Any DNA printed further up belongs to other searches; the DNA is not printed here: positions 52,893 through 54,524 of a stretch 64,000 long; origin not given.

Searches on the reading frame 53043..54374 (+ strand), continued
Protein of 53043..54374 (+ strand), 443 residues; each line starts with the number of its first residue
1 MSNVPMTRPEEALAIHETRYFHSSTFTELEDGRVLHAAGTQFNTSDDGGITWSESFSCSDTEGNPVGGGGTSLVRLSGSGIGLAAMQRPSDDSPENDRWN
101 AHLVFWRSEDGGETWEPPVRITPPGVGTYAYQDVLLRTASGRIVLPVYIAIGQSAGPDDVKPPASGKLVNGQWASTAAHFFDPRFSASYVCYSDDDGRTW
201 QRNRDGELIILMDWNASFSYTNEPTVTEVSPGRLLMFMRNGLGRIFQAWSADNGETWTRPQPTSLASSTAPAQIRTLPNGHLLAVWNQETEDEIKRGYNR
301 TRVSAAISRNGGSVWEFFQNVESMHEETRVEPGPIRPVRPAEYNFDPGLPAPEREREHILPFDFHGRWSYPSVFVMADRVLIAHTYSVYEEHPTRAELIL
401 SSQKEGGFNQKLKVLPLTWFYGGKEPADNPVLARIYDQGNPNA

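Call 72: search_protein_families(library=pfam, proteins=[L026:4991-6400:+, L026:7338-8252:+, L026:8284-9306:-, L026:8728-9654:+, L026:11344-12759:-, L064:1830-3788:+, L064:4001-5911:+, L064:8946-9932:+, L064:14545-15570:+, L064:15585-16580:+], max_evalue=0.001)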
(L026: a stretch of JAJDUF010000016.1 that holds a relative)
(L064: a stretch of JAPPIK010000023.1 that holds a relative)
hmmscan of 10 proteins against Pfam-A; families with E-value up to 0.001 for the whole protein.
L026:4991-6400:+ (469 aa): 5 families
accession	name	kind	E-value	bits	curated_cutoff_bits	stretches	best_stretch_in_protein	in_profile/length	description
PF00884.28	Sulfatase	-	2e-51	175.6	25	1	11-319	1-300/301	Sulfatase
PF16347.10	SGSH_C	-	9e-18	65.3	29.3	1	271-416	4-150/154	N-sulphoglucosamine sulphohydrolase, C-terminal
PF01663.27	Phosphodiest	-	2e-08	34.7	23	0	14-79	2-64/342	Type I phosphodiesterase / nucleotide pyrophosphatase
PF02995.22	DUF229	-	0.00037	19.7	25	0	231-268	310-347/496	Protein of unknown function (DUF229)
PF07394.17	DUF1501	-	0.00083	19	27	0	223-268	260-305/390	Protein of unknown function (DUF1501)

L026:7338-8252:+ (304 aa): 1 family
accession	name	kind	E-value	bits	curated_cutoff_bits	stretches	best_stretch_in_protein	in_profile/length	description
PF02511.20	Thy1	-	5.2e-33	114.9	24.8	1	86-281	10-191/191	Thymidylate synthase complementing protein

L026:8284-9306:- (340 aa): 8 families
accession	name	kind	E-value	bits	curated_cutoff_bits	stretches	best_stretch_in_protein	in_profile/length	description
PF01370.27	Epimerase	-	5.6e-53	180.2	20.9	1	3-263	1-240/240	NAD dependent epimerase/dehydratase family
PF16363.11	GDP_Man_Dehyd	-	4.7e-51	174.6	27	1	4-326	1-330/332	GDP-mannose 4,6 dehydratase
PF04321.23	RmlD_sub_bind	-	2.9e-14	53.3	27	1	1-213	1-163/287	RmlD substrate binding domain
PF01073.25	3Beta_HSD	-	8.3e-14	51.7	22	1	4-242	1-222/280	3-beta hydroxysteroid dehydrogenase/isomerase family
PF07993.18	NAD_binding_4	-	1.7e-13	50.8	20.1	1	75-217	89-228/258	Male sterility protein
PF02719.21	Polysacc_synt_2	-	2.2e-08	34.1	20.2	1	3-129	1-131/293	Polysaccharide biosynthesis protein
PF00106.31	adh_short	-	3.4e-08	33.6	26.6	1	2-112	2-119/195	short chain dehydrogenase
PF08659.16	KR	-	4.1e-06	27.3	22.6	1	2-110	2-121/180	KR domain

L026:8728-9654:+ (308 aa): 0 families

L026:11344-12759:- (471 aa): 2 families
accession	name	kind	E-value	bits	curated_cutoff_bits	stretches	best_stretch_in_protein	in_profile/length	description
PF04389.22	Peptidase_M28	-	2.7e-28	99.5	21.3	1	237-428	1-186/193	Peptidase family M28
PF02225.27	PA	-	0.00013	22.5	23.9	1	115-212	3-95/95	PA domain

L064:1830-3788:+ (652 aa): 2 families
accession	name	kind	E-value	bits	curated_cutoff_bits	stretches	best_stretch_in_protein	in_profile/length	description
PF02065.24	Melibiase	-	2.4e-10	40.4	27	1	279-461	68-261/347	Melibiase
PF16874.11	Glyco_hydro_36C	-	3.7e-06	27.7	27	1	569-637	1-66/77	Glycosyl hydrolase family 36 C-terminal domain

L064:4001-5911:+ (636 aa): 2 families
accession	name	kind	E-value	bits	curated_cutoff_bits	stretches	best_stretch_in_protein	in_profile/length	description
PF20581.3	DUF6785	-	5.1e-154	513.9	25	1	5-505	1-497/498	Family of unknown function (DUF6785)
PF20580.3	DUF6784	-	4.5e-32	110.7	26.4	1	535-631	3-99/101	Domain of unknown function (DUF6784)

L064:8946-9932:+ (328 aa): 1 family
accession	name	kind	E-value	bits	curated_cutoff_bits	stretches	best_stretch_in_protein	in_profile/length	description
PF24827.1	AstE_AspA_cat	-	4.6e-28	98.5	25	1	45-231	2-192/192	Succinylglutamate desuccinylase/Aspartoacylase catalytic domain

L064:14545-15570:+ (341 aa): 3 families
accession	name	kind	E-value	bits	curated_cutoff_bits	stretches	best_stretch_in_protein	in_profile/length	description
PF01408.29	GFO_IDH_MocA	-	3.9e-23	82.8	24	1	5-122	2-118/120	Oxidoreductase family, NAD-binding Rossmann fold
PF22725.1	GFO_IDH_MocA_C3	-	7.1e-06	26.5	27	0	157-237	46-124/124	GFO/IDH/MocA C-terminal domain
PF02894.22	GFO_IDH_MocA_C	-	0.00049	20.4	22.9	1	155-315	41-216/218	Oxidoreductase family, C-terminal alpha/beta domain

L064:15585-16580:+ (331 aa): 2 families
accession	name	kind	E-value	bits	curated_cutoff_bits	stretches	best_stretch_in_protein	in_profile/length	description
PF01408.29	GFO_IDH_MocA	-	3.2e-17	63.8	24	1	9-126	2-120/120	Oxidoreductase family, NAD-binding Rossmann fold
PF22725.1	GFO_IDH_MocA_C3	-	6.1e-09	36.4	27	1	154-242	40-124/124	GFO/IDH/MocA C-terminal domain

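Call 80: find_encoding_contigs(protein=P0136, flank=7000, max_places=2)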
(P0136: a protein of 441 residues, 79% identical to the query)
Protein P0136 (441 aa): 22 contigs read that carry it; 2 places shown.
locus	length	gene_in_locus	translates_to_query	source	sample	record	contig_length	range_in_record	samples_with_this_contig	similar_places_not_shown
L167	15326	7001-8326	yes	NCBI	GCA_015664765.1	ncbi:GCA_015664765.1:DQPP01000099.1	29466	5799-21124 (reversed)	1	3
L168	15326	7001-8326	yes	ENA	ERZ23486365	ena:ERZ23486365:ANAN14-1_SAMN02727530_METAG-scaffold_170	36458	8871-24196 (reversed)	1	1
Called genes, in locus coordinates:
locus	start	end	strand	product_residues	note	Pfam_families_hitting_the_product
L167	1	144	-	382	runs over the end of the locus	PF02746:MR_MLE_N, PF13378:MR_MLE_C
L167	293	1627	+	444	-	PF05721:PhyH, PF03130:HEAT_PBS (faint), PF12717:Cnd1 (faint), PF13646:HEAT_2, PF02985:HEAT (faint), PF13646:HEAT_2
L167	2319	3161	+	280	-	PF05721:PhyH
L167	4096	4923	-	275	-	PF05721:PhyH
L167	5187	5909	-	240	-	PF00106:adh_short, PF08659:KR (weak), PF13561:adh_short_C2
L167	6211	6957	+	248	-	PF01135:PCMT, PF00398:RrnaAD, PF13847:Methyltransf_31 (weak)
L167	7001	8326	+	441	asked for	PF13859:BNR_3 (faint), PF02012:BNR (faint), PF13088:BNR_2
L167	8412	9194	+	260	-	PF23441:SDR (weak), PF00106:adh_short, PF08659:KR, PF13561:adh_short_C2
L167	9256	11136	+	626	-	PF00515:TPR_1, PF13414:TPR_11, PF13424:TPR_12, PF13432:TPR_16, PF14559:TPR_19, PF00515:TPR_1, PF13414:TPR_11, PF00515:TPR_1, +55 more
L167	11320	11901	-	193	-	-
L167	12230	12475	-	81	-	-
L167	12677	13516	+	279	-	PF05721:PhyH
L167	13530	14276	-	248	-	PF02633:Creatininase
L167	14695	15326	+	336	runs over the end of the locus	PF08240:ADH_N (faint), PF00107:ADH_zinc_N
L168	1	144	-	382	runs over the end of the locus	PF02746:MR_MLE_N, PF13378:MR_MLE_C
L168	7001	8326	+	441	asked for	PF13859:BNR_3 (faint), PF02012:BNR (faint), PF13088:BNR_2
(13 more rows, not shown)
